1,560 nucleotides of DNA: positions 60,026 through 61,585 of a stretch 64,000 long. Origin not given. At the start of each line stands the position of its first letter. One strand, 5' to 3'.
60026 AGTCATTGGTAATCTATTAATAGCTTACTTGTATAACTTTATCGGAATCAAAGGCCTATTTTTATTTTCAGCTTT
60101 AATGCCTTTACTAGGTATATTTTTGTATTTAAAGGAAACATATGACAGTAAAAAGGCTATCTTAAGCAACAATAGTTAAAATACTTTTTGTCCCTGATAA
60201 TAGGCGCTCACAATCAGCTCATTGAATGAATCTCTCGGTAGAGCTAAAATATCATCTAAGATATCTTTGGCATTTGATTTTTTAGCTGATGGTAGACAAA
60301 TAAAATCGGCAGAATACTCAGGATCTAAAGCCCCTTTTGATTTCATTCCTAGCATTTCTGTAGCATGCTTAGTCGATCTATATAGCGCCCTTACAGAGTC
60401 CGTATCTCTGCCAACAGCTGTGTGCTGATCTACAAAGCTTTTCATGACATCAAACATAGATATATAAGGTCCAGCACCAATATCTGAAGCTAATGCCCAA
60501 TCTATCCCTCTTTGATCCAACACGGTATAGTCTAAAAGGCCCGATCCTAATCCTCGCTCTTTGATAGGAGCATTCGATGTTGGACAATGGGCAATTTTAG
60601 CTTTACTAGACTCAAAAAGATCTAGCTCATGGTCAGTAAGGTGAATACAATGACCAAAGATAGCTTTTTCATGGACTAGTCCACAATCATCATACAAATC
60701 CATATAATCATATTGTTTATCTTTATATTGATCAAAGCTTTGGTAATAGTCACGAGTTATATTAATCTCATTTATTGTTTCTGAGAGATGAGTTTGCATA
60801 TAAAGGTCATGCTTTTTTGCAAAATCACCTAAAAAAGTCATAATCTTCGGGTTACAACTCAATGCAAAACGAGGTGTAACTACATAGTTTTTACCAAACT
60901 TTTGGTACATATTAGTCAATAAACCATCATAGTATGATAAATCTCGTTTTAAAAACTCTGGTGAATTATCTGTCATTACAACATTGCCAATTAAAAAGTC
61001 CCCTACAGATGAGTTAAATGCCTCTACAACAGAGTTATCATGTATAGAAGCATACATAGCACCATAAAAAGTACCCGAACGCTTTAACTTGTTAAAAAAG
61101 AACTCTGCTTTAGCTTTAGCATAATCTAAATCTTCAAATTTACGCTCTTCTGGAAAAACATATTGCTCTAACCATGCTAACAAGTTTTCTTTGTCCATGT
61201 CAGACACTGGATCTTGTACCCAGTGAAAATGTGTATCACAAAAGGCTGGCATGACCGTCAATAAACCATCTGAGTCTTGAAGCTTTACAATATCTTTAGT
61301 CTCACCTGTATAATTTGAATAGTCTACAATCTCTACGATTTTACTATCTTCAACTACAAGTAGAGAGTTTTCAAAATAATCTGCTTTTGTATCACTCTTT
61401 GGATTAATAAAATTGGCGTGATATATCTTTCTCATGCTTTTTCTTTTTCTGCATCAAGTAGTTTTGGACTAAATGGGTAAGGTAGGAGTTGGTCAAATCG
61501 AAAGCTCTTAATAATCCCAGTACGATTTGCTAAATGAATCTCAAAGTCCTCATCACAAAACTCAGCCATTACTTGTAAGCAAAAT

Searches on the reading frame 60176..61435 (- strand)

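Call 38: search_protein_families(library=pfam, proteins=[window:60176-61435:-], max_evalue=0.00001)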
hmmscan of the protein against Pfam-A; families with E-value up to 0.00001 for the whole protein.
window:60176-61435:- (419 aa): 1 family
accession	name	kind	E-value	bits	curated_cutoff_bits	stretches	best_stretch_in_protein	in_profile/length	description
PF01979.26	Amidohydro_1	-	2e-25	90.2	25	1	60-381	1-318/345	Amidohydrolase family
